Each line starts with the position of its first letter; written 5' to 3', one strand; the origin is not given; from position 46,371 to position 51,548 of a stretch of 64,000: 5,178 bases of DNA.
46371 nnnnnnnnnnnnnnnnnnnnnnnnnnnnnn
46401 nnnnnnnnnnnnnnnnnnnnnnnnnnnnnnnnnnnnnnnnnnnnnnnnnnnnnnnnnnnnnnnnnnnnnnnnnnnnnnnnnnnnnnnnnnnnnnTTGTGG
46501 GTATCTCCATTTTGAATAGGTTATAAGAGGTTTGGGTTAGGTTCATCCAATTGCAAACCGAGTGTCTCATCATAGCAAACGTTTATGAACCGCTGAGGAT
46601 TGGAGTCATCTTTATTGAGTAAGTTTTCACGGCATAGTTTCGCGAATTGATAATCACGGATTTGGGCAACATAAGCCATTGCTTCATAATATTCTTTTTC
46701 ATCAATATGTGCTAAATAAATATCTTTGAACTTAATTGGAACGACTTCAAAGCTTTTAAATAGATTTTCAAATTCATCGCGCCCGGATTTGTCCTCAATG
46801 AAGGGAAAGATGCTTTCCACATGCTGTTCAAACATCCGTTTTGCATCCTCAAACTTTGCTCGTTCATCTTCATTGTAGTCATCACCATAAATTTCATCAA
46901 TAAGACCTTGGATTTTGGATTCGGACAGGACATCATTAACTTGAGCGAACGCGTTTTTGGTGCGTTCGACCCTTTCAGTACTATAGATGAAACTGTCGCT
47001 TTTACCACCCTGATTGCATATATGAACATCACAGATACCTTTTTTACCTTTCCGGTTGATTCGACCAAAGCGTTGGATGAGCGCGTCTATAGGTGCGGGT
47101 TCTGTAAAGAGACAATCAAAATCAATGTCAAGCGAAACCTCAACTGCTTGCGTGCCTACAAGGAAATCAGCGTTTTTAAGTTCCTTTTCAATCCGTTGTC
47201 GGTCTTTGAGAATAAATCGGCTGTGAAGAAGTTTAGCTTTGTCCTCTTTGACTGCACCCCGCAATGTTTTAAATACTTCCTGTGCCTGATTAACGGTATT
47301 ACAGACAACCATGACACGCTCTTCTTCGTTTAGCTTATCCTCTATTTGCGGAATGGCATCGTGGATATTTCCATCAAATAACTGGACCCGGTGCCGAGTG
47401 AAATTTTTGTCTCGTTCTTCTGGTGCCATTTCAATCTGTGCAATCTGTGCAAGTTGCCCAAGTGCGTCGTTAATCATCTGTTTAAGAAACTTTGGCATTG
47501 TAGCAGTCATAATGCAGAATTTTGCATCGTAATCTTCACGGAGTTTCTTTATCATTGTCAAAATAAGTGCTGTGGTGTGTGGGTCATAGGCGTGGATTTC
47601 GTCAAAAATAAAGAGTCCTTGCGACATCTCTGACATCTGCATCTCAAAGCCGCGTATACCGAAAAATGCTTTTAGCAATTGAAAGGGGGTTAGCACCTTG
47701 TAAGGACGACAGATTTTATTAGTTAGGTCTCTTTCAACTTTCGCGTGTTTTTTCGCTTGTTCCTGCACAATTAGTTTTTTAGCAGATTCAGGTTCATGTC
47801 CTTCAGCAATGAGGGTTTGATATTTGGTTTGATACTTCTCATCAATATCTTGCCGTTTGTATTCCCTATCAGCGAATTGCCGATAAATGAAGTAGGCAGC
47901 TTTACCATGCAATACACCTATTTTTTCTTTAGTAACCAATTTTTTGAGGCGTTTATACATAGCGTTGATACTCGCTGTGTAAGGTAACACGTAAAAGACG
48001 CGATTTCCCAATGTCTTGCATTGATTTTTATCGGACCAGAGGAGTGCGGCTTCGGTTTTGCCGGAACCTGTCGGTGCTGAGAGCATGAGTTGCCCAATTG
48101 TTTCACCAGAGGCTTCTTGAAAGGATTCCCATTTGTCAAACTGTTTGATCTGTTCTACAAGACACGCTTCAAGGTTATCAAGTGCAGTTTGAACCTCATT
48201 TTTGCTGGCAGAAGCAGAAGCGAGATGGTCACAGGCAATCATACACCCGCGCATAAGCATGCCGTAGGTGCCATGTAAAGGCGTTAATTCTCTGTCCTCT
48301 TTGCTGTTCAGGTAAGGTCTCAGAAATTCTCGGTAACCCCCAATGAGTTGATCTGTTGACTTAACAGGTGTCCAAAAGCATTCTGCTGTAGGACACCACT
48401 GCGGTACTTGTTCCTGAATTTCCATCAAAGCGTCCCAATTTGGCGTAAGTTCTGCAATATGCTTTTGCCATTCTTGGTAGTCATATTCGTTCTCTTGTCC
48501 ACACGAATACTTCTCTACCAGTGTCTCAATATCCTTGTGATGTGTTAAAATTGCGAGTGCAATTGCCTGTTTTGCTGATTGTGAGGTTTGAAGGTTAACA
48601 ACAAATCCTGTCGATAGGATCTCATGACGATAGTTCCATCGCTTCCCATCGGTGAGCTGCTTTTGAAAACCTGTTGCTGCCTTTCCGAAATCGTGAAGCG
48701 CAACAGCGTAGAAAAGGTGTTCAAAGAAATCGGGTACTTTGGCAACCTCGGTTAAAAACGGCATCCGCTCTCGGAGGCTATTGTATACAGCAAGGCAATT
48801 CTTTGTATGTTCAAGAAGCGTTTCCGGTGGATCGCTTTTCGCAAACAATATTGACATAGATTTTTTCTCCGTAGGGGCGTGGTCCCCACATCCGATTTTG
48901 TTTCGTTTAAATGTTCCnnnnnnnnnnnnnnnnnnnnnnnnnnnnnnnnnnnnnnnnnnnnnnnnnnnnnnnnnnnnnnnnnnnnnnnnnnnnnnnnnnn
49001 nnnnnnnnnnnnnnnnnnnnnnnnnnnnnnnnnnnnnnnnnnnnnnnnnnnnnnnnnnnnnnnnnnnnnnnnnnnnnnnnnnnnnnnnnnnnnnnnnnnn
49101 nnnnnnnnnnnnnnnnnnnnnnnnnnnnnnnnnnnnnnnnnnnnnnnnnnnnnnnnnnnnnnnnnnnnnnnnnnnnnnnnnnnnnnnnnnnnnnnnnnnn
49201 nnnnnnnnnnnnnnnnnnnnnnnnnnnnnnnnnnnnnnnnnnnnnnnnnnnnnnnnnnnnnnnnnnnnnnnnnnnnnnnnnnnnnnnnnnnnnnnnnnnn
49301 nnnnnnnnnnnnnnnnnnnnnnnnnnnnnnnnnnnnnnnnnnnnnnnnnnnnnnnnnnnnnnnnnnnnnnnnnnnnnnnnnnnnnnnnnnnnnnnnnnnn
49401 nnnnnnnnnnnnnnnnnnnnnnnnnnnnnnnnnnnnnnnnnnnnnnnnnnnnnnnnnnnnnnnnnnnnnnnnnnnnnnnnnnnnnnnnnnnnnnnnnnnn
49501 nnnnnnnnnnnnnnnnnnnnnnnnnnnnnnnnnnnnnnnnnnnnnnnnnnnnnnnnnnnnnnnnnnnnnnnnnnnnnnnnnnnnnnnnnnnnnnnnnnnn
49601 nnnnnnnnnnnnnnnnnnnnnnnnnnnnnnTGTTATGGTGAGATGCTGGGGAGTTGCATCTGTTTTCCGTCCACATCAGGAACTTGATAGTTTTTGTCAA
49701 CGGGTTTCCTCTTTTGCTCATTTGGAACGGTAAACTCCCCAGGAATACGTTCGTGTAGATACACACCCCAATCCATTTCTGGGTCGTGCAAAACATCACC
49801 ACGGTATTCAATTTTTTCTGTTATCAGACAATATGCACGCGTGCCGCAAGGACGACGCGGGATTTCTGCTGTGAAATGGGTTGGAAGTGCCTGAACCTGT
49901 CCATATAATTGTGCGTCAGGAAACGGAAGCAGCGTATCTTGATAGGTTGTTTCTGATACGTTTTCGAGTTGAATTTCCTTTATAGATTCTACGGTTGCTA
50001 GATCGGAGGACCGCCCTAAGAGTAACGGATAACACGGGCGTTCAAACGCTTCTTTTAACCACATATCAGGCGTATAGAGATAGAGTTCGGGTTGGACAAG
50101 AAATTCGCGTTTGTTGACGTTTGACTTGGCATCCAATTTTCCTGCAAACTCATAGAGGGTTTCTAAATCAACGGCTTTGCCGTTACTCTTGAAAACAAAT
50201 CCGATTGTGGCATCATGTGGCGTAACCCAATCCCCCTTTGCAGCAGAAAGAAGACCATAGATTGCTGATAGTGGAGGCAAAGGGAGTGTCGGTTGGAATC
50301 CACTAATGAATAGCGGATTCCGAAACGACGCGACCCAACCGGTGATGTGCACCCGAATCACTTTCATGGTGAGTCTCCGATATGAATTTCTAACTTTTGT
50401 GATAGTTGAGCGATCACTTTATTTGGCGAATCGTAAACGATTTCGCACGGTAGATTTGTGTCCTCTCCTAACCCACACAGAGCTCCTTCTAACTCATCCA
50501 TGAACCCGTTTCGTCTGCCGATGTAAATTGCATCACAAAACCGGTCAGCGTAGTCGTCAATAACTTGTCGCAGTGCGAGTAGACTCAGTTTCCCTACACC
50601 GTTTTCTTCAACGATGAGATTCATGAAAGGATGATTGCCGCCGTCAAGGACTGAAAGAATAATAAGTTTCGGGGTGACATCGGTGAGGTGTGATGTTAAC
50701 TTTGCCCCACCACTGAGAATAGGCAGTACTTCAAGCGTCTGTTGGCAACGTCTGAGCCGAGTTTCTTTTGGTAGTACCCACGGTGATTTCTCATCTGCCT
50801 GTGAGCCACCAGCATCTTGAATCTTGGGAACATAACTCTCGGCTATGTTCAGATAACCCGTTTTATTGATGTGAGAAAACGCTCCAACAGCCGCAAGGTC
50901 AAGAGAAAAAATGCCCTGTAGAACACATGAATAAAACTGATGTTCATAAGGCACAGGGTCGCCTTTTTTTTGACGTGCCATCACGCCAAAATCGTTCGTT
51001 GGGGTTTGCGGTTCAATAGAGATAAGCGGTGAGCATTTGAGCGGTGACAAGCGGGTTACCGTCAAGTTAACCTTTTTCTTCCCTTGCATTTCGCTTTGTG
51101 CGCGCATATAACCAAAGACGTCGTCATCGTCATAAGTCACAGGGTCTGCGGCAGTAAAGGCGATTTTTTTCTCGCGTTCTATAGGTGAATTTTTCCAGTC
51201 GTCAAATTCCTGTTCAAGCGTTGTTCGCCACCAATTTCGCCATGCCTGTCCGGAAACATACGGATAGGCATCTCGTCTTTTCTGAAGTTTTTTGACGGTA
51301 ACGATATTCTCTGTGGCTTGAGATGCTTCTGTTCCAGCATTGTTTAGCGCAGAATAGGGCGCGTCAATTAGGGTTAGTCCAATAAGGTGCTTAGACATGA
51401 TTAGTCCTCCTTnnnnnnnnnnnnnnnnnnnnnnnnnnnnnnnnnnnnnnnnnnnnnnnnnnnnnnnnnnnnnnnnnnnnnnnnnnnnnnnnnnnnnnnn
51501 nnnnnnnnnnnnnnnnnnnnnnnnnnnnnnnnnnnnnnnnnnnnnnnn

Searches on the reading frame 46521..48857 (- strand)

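Call 12: search_protein_families(library=pfam, proteins=[window:46521-48857:-], max_evalue=0.01)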
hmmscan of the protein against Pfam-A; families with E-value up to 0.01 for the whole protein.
window:46521-48857:- (778 aa): 7 families
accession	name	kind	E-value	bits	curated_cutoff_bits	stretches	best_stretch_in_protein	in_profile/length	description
PF22590.2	Cas3-like_C_2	-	3.6e-32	111.2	27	1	513-604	3-105/106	CRISPR-associated nuclease/helicase Cas3, C-terminal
PF00270.35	DEAD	-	1.2e-16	61.3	26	2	256-315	16-76/167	DEAD/DEAH box helicase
PF00271.37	Helicase_C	-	1.1e-09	38.9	23.5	1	508-604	11-110/110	Helicase conserved C-terminal domain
PF18019.7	Cas3_HD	-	1.3e-08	35.5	23.1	1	14-216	15-204/207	Cas3, HD domain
PF04851.21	ResIII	-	2.2e-05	24.8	22.5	1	236-454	8-162/164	Type III restriction enzyme, res subunit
PF01966.28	HD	-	0.002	18.8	22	0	15-118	2-93/116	HD domain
PF09471.16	Peptidase_M64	-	0.009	15.6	26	0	655-691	16-52/302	IgA Peptidase M64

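Call 13: search_protein_families(library=ncbifam, proteins=[window:46521-48857:-], max_evalue=0.01)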
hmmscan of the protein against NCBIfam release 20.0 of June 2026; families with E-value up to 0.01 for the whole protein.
window:46521-48857:- (778 aa): 13 families
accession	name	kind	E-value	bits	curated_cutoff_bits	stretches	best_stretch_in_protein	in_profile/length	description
TIGR01587.1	cas3_core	equivalog_domain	1.1e-80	271.5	102.45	1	257-638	2-356/358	CRISPR-associated helicase Cas3'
TIGR02621.3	cas3_GSU0051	exception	4e-42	145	400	1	415-687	170-451/854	type I-G CRISPR-associated helicase/endonuclease Cas3g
NF007248.0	PRK09694.1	equivalog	9.7e-39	133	569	2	412-678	439-749/878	CRISPR-associated helicase/endonuclease Cas3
TIGR01596.1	cas3_HD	equivalog_domain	1e-24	87.6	43.45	1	14-215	1-178/178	CRISPR-associated endonuclease Cas3''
TIGR03158.1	cas3_cyano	exception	3.4e-11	42.9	69.1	1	413-600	146-356/357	type I-D CRISPR-associated helicase Cas3'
TIGR04121.1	DEXH_lig_assoc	equivalog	2.9e-08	31.9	850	1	495-602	230-345/804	ligase-associated DNA damage response DEXH box helicase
TIGR00580.2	mfd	equivalog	9.6e-08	30.9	800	1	436-579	575-711/907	transcription-repair coupling factor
NF010338.0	PRK13767.1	equivalog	2.9e-07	29.1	849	1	504-600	277-382/877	ATP-dependent helicase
TIGR02562.1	cas3_yersinia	equivalog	9.5e-07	27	565.95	1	51-109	119-183/1110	type I-F CRISPR-associated helicase Cas3f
TIGR00643.1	recG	equivalog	1.1e-05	24.4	659.4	1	435-609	377-559/629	ATP-dependent DNA helicase RecG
NF008163.0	PRK10917.1-1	equivalog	0.0016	16.8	796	1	413-581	391-561/692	ATP-dependent DNA helicase RecG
NF053636.1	DDHlcsCsdAPsy1082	equivalog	0.0032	16.1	890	0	513-616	244-349/512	DEAD/DEAH box helicase CsdA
TIGR03117.2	cas_csf4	equivalog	0.0044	15.2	400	1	214-357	110-251/800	type IV CRISPR-associated DEAD/DEAH-box helicase Csf4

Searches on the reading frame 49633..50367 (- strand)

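Call 12: search_protein_families(library=pfam, proteins=[window:49633-50367:-], max_evalue=0.01)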
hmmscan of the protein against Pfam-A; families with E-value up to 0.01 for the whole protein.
window:49633-50367:- (244 aa): 1 family
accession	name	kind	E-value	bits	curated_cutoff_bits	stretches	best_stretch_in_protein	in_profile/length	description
PF09704.15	Cas_Cas5d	-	3.4e-06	27.6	23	1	4-45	2-42/217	CRISPR-associated protein (Cas_Cas5)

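Call 13: search_protein_families(library=ncbifam, proteins=[window:49633-50367:-], max_evalue=0.01)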
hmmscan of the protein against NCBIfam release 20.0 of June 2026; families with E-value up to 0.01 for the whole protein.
window:49633-50367:- (244 aa): 2 families
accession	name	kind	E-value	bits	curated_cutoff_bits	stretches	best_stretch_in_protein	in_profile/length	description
TIGR01895.1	cas_Cas5t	exception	1.9e-42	145.3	96.7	1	1-199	1-217/217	type I-B CRISPR-associated protein Cas5b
TIGR02593.1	CRISPR_cas5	subfamily_domain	2.9e-14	52.5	17.8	1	4-45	2-42/43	CRISPR-associated protein Cas5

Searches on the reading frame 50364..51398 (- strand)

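Call 12: search_protein_families(library=pfam, proteins=[window:50364-51398:-], max_evalue=0.01)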
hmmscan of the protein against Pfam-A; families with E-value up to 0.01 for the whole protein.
window:50364-51398:- (344 aa): 1 family
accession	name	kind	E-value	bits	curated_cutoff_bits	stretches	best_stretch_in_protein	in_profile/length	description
PF01905.21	DevR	-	2.4e-10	40.4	23.8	1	16-262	10-259/270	CRISPR-associated negative auto-regulator DevR/Csa2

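Call 13: search_protein_families(library=ncbifam, proteins=[window:50364-51398:-], max_evalue=0.01)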
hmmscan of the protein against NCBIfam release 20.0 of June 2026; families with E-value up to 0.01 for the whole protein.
window:50364-51398:- (344 aa): 2 families
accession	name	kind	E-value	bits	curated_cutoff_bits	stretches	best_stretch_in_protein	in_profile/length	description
TIGR02585.1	cas_Cst2_DevR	exception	2.7e-61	207.4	72.75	1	20-304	7-292/321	type I-B CRISPR-associated protein Cas7/Cst2/DevR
TIGR01875.1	cas_MJ0381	subfamily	4.3e-41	140.6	67.3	1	16-259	7-240/240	DevR family CRISPR-associated autoregulator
